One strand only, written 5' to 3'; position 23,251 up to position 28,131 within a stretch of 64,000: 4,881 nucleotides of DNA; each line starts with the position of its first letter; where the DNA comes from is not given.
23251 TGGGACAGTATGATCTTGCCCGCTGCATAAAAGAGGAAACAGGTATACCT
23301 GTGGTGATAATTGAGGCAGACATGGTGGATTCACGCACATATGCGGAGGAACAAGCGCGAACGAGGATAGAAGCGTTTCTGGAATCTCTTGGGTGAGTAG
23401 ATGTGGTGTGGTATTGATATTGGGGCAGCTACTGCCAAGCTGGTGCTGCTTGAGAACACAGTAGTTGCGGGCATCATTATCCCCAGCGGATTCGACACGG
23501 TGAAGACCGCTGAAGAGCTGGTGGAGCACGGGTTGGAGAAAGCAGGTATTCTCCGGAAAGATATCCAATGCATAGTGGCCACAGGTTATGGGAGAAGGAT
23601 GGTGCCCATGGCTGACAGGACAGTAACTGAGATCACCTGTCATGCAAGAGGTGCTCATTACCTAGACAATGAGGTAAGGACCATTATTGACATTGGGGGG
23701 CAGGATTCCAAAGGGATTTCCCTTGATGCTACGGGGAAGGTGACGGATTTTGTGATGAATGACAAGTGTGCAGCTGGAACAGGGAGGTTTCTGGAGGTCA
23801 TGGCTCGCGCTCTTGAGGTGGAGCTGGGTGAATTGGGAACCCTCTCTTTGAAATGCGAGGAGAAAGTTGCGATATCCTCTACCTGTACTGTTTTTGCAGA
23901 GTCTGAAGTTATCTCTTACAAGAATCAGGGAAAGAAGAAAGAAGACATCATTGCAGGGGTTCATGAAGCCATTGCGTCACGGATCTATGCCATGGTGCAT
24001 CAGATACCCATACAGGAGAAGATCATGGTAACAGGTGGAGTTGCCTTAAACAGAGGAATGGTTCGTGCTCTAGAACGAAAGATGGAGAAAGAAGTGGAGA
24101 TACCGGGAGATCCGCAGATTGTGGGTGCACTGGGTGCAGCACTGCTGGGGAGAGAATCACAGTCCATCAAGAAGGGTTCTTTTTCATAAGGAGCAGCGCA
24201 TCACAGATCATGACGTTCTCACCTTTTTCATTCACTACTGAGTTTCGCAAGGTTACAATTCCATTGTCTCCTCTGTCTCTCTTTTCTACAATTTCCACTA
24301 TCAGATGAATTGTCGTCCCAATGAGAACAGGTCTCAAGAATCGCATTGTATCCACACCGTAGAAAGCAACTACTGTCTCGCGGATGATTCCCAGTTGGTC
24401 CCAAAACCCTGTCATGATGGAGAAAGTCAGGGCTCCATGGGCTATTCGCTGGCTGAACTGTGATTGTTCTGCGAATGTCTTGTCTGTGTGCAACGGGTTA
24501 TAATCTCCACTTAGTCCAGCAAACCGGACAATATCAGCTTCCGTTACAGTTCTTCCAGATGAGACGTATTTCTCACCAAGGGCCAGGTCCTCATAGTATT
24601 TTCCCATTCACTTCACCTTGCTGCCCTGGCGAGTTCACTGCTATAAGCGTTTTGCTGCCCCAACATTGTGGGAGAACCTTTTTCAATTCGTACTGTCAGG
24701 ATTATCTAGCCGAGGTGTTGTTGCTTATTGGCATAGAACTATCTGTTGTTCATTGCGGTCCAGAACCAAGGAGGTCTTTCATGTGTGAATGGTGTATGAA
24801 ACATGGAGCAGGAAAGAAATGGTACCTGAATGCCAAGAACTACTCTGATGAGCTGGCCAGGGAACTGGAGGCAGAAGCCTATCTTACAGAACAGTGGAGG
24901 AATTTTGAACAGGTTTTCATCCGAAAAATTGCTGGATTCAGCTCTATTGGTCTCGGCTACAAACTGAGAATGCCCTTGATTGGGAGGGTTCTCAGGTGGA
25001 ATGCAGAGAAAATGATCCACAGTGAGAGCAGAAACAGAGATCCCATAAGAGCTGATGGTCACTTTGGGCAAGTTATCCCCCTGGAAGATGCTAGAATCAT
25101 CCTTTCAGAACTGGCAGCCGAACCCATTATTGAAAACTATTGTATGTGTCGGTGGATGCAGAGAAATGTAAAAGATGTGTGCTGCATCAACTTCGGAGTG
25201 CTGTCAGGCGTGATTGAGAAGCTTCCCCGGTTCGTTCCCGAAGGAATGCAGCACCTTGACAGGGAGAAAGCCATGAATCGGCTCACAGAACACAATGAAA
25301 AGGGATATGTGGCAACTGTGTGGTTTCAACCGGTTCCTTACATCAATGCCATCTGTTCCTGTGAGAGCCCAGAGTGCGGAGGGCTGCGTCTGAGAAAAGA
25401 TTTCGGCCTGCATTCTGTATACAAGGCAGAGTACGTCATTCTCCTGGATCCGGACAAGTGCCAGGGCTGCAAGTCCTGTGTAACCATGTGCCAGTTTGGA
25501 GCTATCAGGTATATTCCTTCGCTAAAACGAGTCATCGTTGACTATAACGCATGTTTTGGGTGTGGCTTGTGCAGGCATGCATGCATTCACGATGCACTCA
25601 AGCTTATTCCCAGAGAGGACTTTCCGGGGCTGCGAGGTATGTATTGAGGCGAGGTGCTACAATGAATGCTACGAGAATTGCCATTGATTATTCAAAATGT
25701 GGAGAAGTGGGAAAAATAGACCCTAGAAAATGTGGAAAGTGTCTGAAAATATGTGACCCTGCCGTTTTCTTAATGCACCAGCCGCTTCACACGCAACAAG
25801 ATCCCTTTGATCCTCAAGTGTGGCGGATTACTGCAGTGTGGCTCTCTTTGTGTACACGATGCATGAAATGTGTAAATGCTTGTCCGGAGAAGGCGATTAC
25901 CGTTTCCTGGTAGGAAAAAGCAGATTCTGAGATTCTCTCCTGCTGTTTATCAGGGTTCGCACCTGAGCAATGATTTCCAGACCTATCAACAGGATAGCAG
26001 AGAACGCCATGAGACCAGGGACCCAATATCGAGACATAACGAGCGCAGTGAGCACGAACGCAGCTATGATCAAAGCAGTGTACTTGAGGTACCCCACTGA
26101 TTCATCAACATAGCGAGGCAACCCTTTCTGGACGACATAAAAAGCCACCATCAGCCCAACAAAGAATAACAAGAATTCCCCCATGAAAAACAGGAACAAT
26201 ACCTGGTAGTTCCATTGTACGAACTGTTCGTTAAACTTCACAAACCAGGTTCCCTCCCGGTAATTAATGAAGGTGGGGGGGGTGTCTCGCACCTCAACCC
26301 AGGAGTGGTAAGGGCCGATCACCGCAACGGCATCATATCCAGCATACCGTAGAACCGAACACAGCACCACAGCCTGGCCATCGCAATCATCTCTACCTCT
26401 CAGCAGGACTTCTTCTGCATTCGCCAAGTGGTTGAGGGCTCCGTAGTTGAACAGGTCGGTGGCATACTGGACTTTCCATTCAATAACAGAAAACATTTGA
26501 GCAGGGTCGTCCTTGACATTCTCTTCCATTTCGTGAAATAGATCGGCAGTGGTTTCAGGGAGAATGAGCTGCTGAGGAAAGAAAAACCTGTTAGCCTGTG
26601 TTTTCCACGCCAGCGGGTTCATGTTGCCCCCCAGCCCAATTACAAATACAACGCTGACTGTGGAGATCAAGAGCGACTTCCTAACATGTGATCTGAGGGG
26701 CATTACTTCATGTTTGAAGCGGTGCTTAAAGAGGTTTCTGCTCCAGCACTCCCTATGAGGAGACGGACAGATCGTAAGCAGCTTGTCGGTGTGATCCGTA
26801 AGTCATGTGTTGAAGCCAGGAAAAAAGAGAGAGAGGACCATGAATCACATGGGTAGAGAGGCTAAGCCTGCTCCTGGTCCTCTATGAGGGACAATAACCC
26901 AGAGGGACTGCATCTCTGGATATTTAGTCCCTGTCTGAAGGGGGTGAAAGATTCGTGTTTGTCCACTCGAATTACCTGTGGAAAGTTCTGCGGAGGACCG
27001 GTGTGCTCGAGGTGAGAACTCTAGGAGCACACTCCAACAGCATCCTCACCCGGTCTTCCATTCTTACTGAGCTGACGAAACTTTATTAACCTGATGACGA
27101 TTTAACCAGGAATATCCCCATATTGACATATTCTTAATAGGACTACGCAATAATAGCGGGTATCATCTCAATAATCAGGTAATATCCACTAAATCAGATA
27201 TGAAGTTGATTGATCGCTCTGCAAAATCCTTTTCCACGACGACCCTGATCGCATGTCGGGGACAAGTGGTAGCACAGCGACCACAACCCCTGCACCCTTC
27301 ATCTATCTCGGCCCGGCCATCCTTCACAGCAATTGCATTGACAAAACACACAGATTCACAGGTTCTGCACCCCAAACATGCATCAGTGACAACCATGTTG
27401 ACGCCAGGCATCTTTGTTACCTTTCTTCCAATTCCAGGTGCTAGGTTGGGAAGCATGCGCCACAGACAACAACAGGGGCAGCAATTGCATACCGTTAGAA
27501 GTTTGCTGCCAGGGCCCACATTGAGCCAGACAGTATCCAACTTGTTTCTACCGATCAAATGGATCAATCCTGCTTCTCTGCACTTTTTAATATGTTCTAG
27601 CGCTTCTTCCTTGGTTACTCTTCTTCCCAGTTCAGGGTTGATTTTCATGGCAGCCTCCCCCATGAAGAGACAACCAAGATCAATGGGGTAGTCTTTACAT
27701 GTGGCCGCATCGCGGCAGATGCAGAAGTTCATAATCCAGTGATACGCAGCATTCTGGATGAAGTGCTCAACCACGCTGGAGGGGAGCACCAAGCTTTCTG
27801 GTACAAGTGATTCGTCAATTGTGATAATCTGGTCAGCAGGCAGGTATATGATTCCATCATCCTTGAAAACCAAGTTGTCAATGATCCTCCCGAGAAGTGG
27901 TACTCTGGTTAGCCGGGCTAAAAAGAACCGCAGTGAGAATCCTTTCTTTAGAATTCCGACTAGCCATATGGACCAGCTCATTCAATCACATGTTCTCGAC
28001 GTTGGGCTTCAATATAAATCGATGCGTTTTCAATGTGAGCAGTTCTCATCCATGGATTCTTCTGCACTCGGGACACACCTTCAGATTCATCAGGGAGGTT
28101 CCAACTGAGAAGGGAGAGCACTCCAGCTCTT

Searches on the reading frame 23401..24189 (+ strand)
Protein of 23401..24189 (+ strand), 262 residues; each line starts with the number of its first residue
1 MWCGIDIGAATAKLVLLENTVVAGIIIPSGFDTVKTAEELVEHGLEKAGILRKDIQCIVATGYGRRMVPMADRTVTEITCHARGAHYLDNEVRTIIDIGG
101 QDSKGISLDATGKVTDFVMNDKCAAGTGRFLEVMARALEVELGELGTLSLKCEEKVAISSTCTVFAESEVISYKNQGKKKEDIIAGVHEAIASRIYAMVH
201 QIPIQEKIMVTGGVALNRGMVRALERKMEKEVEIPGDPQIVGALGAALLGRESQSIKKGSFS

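Call 77: search_protein_families(library=pfam, proteins=[window:23401-24189:+], max_evalue=0.00001)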
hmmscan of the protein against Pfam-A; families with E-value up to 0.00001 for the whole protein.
window:23401-24189:+ (262 aa): 2 families
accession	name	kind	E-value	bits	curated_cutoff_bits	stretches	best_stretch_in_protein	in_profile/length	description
PF01869.26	BcrAD_BadFG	-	2.5e-67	227.7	31.5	1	4-250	2-271/271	BadF/BadG/BcrA/BcrD ATPase family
PF22521.2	HypF_C_2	-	2.1e-06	28.2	27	1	105-231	97-220/241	Carbamoyltransferase, Kae1-like Domain, second subdomain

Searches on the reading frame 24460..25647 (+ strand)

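Call 77: search_protein_families(library=pfam, proteins=[window:24460-25647:+], max_evalue=0.00001)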
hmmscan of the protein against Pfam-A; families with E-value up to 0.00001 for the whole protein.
window:24460-25647:+ (395 aa): 6 families
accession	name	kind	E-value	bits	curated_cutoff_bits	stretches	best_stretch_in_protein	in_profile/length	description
PF00037.32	Fer4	-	3e-10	39.9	21.1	1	329-350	3-24/24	4Fe-4S binding domain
PF12797.12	Fer4_2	-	4.6e-08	33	24.5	0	326-344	2-20/22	4Fe-4S binding domain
PF13237.11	Fer4_10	-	3.1e-07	30.7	25.5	1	328-375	3-52/53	4Fe-4S dicluster domain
PF12838.12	Fer4_7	-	4.5e-07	30.7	27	1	333-379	1-52/52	4Fe-4S dicluster domain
PF13187.11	Fer4_9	-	9.4e-07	29.2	27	1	333-379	1-51/52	4Fe-4S dicluster domain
PF14697.11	Fer4_21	-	4.1e-06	27.2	35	0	329-380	3-57/59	4Fe-4S dicluster domain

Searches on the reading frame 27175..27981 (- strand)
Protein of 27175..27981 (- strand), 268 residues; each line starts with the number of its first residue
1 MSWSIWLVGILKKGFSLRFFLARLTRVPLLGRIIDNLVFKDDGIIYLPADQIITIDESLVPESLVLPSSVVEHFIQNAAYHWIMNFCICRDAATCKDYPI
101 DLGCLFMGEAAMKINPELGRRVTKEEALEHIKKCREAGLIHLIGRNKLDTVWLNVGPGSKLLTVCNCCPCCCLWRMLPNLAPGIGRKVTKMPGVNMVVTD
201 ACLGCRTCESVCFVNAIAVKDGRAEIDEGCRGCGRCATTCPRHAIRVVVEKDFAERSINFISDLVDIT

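Call 76: search_protein_families(library=pfam, proteins=[window:27175-27981:-], max_evalue=0.00001)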
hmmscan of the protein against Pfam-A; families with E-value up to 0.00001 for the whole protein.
window:27175-27981:- (268 aa): 4 families
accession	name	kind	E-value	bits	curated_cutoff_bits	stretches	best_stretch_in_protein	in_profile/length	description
PF00037.32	Fer4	-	2.4e-09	37.1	21.1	0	197-217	3-23/24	4Fe-4S binding domain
PF12838.12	Fer4_7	-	2.1e-07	31.7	27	0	202-243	2-51/52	4Fe-4S dicluster domain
PF12837.12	Fer4_6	-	6.4e-07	29.5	25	0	230-245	9-24/24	4Fe-4S binding domain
PF25160.1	LdpA_Fe-S-bd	-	1.9e-06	28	27.6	1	206-247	7-45/49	LdpA Fe-S cluster-binding domain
